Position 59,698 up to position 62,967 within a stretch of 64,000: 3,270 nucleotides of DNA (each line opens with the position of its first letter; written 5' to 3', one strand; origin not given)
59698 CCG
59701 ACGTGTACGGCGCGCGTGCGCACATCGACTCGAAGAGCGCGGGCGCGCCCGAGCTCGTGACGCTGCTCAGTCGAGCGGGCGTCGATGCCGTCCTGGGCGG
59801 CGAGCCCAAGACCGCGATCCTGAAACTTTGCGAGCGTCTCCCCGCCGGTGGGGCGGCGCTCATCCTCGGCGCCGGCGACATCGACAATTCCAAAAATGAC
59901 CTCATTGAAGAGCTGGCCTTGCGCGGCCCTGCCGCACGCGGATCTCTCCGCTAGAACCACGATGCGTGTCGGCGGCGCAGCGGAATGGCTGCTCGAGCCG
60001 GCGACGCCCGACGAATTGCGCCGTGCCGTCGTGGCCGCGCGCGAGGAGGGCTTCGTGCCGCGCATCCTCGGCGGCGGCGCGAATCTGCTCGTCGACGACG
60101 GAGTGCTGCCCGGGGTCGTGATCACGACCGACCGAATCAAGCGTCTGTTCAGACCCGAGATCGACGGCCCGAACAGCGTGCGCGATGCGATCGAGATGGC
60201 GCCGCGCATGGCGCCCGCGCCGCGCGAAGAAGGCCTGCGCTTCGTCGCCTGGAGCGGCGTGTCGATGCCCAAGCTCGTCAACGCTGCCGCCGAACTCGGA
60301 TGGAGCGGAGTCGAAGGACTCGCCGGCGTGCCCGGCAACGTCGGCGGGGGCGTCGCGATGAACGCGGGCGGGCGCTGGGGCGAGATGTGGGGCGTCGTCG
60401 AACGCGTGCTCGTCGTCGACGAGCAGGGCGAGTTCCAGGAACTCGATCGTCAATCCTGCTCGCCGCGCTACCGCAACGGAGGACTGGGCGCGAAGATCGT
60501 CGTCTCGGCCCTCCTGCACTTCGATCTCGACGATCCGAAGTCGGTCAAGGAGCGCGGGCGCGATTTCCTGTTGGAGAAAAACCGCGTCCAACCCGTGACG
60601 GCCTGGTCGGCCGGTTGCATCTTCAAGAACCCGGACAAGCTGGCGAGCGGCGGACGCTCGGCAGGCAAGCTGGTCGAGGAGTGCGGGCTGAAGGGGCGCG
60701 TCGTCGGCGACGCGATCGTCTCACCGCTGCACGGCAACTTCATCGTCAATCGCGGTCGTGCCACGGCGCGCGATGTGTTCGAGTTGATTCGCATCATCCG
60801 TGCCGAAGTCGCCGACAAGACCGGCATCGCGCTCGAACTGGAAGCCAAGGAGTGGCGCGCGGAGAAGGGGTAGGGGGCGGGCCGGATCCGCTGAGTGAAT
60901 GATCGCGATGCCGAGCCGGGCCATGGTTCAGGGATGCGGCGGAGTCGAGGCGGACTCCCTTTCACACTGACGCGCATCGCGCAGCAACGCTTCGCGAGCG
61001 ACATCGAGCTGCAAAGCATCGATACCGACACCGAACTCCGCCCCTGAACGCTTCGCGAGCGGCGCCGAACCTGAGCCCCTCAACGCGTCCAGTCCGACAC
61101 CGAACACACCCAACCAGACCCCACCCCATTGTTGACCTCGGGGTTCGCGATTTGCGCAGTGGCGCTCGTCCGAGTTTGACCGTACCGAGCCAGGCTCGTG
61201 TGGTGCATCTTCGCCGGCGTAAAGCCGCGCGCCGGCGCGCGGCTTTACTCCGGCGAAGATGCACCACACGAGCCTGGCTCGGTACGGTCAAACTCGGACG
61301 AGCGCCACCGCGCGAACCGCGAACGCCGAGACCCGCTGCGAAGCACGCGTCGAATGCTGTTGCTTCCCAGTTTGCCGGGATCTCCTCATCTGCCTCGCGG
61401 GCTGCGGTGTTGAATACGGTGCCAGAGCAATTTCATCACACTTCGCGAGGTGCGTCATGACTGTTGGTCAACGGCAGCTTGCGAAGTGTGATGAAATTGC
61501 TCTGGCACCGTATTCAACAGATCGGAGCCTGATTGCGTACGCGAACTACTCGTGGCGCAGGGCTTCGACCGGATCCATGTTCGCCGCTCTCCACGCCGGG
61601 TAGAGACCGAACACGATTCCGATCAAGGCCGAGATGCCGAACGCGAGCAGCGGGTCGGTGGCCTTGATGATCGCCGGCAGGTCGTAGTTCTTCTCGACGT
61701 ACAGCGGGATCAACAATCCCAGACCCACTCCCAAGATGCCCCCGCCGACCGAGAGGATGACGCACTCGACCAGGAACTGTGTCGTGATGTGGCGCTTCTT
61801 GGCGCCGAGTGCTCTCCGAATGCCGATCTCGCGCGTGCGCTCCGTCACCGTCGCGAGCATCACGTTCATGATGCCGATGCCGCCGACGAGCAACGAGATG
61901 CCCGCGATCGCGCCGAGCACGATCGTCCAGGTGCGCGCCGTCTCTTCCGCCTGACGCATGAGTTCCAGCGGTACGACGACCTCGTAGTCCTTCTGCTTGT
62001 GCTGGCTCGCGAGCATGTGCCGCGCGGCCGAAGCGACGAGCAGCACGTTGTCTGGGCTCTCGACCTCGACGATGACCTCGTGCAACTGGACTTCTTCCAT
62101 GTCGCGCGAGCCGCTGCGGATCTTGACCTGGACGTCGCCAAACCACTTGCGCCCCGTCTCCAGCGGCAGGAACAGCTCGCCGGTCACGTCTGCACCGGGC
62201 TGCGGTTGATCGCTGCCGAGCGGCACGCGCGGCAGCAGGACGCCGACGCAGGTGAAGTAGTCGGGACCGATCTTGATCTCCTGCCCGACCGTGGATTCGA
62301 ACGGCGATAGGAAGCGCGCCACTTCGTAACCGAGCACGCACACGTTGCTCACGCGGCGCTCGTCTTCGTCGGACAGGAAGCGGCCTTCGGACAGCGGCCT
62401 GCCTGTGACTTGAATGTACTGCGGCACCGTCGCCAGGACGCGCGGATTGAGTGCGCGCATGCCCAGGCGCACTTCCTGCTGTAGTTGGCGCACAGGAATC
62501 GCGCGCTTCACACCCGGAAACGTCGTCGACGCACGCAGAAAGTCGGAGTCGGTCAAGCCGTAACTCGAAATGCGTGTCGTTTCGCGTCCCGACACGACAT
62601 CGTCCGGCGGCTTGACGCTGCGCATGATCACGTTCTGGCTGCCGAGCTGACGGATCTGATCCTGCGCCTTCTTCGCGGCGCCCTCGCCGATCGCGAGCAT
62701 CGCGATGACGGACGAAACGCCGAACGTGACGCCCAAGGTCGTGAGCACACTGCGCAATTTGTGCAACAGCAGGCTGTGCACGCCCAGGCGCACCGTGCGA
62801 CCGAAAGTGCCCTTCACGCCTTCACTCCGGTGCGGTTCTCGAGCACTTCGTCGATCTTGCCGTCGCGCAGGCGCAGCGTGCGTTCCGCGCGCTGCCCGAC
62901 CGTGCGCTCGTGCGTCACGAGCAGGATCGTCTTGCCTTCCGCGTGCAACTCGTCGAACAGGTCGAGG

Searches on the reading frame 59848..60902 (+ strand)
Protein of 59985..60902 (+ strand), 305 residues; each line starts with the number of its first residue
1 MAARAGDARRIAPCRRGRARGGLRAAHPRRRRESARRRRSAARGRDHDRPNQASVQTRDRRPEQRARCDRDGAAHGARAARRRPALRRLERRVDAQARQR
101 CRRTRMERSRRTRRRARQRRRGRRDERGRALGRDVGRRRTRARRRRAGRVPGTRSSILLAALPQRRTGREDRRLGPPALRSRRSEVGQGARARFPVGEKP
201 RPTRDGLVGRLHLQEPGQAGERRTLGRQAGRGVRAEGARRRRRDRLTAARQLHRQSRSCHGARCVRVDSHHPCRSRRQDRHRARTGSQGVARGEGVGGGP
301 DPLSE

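Call 7: search_protein_families(library=pfam, proteins=[window:59985-60902:+, window:59848-60873:+], max_evalue=0.001)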
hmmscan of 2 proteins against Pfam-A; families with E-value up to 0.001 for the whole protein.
window:59985-60902:+ (305 aa): 0 families

window:59848-60873:+ (341 aa): 2 families
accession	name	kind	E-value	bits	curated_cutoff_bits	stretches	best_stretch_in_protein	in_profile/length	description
PF02873.21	MurB_C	-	5.3e-29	100.8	27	1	233-333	2-96/99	UDP-N-acetylenolpyruvoylglucosamine reductase, C-terminal domain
PF01565.28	FAD_binding_4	-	9.6e-16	58.2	26.4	1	48-199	4-138/139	FAD binding domain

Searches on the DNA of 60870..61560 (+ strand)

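Call 14: search_dna_similar(query=window:61137-61330:+, collection=plasmids, mode=distant, max_evalue=0.01)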
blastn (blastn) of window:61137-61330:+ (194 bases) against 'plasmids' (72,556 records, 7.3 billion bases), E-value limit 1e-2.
No match.

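Call 51: search_rna_families(source=window, start=60870, end=61560, threshold=evalue, max_evalue=1)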
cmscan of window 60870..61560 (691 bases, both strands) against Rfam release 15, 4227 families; matches with E-value up to 1: 10.
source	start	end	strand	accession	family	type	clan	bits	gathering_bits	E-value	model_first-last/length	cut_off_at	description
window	61157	61309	-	RF03175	MIR3454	Gene; miRNA;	-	78.7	142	4.1e-17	1-147/147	no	MIR3454 microRNA precursor family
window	61167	61301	+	RF03175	MIR3454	Gene; miRNA;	-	78.4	142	5e-17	1-147/147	no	MIR3454 microRNA precursor family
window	61167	61300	+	RF03596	mir-5880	Gene; miRNA;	-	56.1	97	3.6e-11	1-79/79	no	mir-5880 microRNA precursor family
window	61167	61300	-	RF03596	mir-5880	Gene; miRNA;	-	56.1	97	3.6e-11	1-79/79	no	mir-5880 microRNA precursor family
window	61423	61504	-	RF03244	mir-4798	Gene; miRNA;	-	41.8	75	2.6e-07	1-75/75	no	mir-4798 microRNA precursor family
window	61197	61265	-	RF03917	mir-4449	Gene; miRNA;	-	31.8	71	0.0036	1-69/69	no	mir-4449 microRNA precursor family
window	61422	61505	+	RF03399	mir-986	Gene; miRNA;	-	31.4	70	4.9e-05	1-94/94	no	mir-986 microRNA precursor family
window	61188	61279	-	RF03804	mir-4989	Gene; miRNA;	-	27.3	49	0.0015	1-80/80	no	mir-4989 microRNA precursor family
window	61408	61520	-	RF00249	mir-46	Gene; miRNA;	-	22.7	44.7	0.055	1-85/85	no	mir-46/mir-47/mir-281 microRNA precursor family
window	61407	61519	+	RF00249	mir-46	Gene; miRNA;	-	21.7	44.7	0.1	1-85/85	no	mir-46/mir-47/mir-281 microRNA precursor family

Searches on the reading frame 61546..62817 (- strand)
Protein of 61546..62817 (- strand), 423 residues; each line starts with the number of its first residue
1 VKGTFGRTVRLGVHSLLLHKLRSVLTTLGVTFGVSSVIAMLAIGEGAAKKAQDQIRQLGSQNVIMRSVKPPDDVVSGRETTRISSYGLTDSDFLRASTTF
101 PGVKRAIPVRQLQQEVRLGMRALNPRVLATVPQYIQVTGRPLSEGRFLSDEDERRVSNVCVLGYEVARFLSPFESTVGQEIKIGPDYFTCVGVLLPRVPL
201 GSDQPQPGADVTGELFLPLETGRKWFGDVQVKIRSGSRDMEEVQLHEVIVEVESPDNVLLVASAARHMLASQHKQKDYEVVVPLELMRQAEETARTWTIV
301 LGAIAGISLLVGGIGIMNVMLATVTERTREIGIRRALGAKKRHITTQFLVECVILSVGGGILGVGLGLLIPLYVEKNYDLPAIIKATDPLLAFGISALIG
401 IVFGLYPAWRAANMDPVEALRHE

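Call 7: search_protein_families(library=pfam, proteins=[window:61546-62817:-], max_evalue=0.001)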
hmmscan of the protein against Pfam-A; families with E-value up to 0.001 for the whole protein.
window:61546-62817:- (423 aa): 2 families
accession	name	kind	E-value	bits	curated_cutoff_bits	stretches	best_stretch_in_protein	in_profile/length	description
PF12704.14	MacB_PCD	-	5.1e-31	109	27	1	23-258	1-197/207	MacB-like periplasmic core domain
PF02687.27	FtsX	-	1.1e-23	84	25.5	1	303-416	2-120/120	FtsX-like permease C-terminal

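Call 11: find_encoding_contigs(protein=window:61546-62817:-, flank=10000, max_places=10)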
Protein window:61546-62817:- (423 aa): no gene with exactly this product is on record in the collection.

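Call 71: find_homologous_proteins(query=window:61549-62817:-, max_evalue=1e-60)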
Query window:61549-62817:- (423 aa): 7954 proteins with E <= 1e-60 among 8000 candidates; the best 120 are listed.
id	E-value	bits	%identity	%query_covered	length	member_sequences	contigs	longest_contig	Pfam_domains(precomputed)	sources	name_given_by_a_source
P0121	5.5e-257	870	94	100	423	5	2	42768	PF02687.28,PF12704.15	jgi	-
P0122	1.1e-224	764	82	100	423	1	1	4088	PF02687.28,PF12704.15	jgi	jgi:putative ABC transport system permease protein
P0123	2.9e-210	717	78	98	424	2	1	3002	PF02687.28,PF12704.15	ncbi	-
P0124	2.7e-209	713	76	100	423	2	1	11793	PF02687.28,PF12704.15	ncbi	-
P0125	1.3e-207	708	78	98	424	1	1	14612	PF02687.28,PF12704.15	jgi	-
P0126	2.0e-207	707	77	98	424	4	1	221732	PF02687.28,PF12704.15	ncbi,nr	ncbi:MAG: ABC transporter permease [Planctomycetota bacterium]|nr:ABC transporter permease [Planctom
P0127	2.4e-207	707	76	100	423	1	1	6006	PF02687.28,PF12704.15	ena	-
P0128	2.5e-207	707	77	99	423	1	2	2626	PF02687.28,PF12704.15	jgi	-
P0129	2.6e-207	707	77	98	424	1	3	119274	PF02687.28,PF12704.15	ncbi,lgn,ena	-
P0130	3.0e-207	707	77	98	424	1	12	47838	PF02687.28,PF12704.15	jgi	-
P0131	4.2e-207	706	77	98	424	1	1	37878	PF02687.28,PF12704.15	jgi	-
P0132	5.1e-207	706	78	98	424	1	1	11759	PF02687.28,PF12704.15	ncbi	-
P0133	6.1e-207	706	76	99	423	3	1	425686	PF02687.28,PF12704.15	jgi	jgi:putative ABC transport system permease protein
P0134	4.7e-206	703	74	100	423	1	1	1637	PF02687.28,PF12704.15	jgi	jgi:putative ABC transport system permease protein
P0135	1.9e-205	701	74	100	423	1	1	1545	PF02687.28,PF12704.15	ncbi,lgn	-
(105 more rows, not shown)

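Call 72: find_encoding_contigs(protein=P0121, flank=10000, max_places=10)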
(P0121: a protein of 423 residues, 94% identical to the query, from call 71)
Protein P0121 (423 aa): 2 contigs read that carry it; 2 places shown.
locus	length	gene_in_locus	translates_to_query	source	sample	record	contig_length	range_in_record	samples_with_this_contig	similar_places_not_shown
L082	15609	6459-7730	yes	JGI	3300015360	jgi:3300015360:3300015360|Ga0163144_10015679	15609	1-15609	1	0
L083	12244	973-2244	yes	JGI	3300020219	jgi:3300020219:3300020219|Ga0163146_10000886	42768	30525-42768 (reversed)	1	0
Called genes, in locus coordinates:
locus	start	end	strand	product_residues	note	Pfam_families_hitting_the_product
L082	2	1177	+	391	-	?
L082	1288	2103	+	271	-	-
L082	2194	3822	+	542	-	PF02321:OEP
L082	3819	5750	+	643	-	PF25954:Beta-barrel_RND_2 (weak), PF25990:Beta-barrel_YknX, PF25975:CzcB_C, PF25989:YknX_C (weak)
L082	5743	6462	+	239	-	PF00005:ABC_tran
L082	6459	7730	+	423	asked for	PF12704:MacB_PCD, PF02687:FtsX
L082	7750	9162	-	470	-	PF02335:Cytochrom_C552, PF13435:Cytochrome_C554 (faint), PF14522:Cytochrome_C7 (faint)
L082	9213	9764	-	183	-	PF03264:Cytochrom_NNT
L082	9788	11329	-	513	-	PF13541:ChlI, PF01078:Mg_chelatase, PF07728:AAA_5 (faint), PF00493:MCM (weak), PF13335:Mg_chelatase_C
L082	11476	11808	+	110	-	PF02627:CMD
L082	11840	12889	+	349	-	PF04055:Radical_SAM, PF12345:DUF3641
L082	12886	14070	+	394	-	PF01510:Amidase_2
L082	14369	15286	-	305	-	PF13580:SIS_2 (weak), PF22198:GKRP_SIS_2 (weak), PF22645:GKRP_SIS_N, PF01380:SIS (weak)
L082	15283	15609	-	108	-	PF13561:adh_short_C2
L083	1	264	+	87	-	?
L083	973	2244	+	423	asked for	PF12704:MacB_PCD, PF02687:FtsX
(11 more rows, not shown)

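Call 73: find_encoding_contigs(protein=P0122, flank=10000, max_places=5)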
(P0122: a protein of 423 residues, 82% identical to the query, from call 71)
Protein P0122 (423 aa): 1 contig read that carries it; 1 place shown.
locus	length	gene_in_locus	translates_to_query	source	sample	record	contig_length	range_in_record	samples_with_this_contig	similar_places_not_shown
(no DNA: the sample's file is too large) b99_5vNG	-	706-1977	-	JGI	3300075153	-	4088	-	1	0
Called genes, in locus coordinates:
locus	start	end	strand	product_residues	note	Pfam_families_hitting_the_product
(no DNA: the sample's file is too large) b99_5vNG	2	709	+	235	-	?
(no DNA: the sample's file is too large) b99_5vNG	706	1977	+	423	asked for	PF12704:MacB_PCD, PF02687:FtsX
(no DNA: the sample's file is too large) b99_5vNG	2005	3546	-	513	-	PF13541:ChlI, PF01078:Mg_chelatase, PF07728:AAA_5 (faint), PF00493:MCM (weak), PF13335:Mg_chelatase_C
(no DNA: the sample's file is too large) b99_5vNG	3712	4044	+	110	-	PF02627:CMD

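Call 80: find_encoding_contigs(protein=P0130, flank=10000, max_places=10)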
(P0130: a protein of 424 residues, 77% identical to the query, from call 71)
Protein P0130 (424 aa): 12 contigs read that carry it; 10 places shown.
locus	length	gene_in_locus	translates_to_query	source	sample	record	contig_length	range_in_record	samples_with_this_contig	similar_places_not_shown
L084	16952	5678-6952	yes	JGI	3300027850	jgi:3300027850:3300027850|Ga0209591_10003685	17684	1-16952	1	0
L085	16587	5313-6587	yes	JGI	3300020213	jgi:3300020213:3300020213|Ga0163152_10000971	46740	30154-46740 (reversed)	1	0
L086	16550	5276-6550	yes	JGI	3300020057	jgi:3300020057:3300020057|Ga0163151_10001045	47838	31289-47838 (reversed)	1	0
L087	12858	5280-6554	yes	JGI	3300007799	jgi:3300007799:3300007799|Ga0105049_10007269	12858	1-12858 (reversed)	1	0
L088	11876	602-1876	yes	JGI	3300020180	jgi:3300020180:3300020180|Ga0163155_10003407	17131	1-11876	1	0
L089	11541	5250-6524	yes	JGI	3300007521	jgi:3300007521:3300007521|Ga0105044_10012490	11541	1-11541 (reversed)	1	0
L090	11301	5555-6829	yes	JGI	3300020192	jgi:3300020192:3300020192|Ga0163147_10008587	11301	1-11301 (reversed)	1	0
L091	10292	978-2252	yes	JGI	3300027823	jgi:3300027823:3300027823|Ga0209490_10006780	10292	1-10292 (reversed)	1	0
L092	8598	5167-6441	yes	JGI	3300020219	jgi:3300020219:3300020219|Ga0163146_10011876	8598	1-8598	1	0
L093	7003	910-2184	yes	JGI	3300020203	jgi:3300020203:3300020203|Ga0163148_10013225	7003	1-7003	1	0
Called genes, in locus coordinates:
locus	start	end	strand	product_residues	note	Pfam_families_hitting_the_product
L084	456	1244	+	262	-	-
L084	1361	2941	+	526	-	PF02321:OEP (weak)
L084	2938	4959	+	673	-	PF25954:Beta-barrel_RND_2, PF25990:Beta-barrel_YknX (weak), PF25975:CzcB_C, PF25989:YknX_C (weak)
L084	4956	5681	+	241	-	PF00005:ABC_tran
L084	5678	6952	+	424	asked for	PF12704:MacB_PCD, PF02687:FtsX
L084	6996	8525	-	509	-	PF13541:ChlI, PF01078:Mg_chelatase, PF07728:AAA_5 (weak), PF00493:MCM, PF13335:Mg_chelatase_C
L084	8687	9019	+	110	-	PF02627:CMD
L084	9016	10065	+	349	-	PF04055:Radical_SAM, PF12345:DUF3641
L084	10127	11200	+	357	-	PF01510:Amidase_2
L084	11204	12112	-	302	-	PF13580:SIS_2 (faint), PF22198:GKRP_SIS_2 (weak), PF22645:GKRP_SIS_N, PF01380:SIS (weak)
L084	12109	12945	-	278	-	PF00106:adh_short, PF08659:KR, PF13561:adh_short_C2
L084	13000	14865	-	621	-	PF00884:Sulfatase, PF01663:Phosphodiest, PF16347:SGSH_C (weak)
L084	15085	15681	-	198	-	-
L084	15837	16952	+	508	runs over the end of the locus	PF00171:Aldedh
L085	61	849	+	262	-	-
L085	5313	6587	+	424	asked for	PF12704:MacB_PCD, PF02687:FtsX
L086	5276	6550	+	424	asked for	PF12704:MacB_PCD, PF02687:FtsX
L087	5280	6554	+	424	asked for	PF12704:MacB_PCD, PF02687:FtsX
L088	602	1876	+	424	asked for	PF12704:MacB_PCD, PF02687:FtsX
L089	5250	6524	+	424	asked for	PF12704:MacB_PCD, PF02687:FtsX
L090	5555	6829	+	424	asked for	PF12704:MacB_PCD, PF02687:FtsX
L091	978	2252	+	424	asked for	PF12704:MacB_PCD, PF02687:FtsX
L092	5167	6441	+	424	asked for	PF12704:MacB_PCD, PF02687:FtsX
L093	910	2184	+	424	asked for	PF12704:MacB_PCD, PF02687:FtsX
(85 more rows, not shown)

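Call 81: find_encoding_contigs(protein=P0125, flank=10000, max_places=5)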
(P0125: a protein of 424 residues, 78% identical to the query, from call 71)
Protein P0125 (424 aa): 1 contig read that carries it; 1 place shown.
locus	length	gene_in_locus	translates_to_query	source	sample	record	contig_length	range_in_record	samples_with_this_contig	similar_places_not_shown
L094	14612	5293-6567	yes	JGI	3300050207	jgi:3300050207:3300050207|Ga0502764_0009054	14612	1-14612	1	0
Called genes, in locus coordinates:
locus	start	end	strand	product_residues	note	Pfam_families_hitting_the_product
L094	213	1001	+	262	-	-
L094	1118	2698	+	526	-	PF02321:OEP (weak)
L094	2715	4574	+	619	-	PF25954:Beta-barrel_RND_2, PF25990:Beta-barrel_YknX (weak), PF25989:YknX_C (weak), PF25975:CzcB_C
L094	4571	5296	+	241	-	PF00005:ABC_tran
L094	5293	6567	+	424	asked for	PF12704:MacB_PCD, PF02687:FtsX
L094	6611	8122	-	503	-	PF13541:ChlI, PF01078:Mg_chelatase, PF00158:Sigma54_activat (faint), PF07728:AAA_5 (faint), PF00493:MCM, PF13335:Mg_chelatase_C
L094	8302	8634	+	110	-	PF02627:CMD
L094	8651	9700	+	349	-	PF04055:Radical_SAM, PF12345:DUF3641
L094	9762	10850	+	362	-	PF01510:Amidase_2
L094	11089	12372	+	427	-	PF26549:Tricorn_N (faint), PF07676:PD40 (faint)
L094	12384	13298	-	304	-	PF13580:SIS_2 (weak), PF22198:GKRP_SIS_2 (faint), PF22645:GKRP_SIS_N, PF01380:SIS (weak)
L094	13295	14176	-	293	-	PF00106:adh_short, PF08659:KR, PF13561:adh_short_C2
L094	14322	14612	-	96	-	?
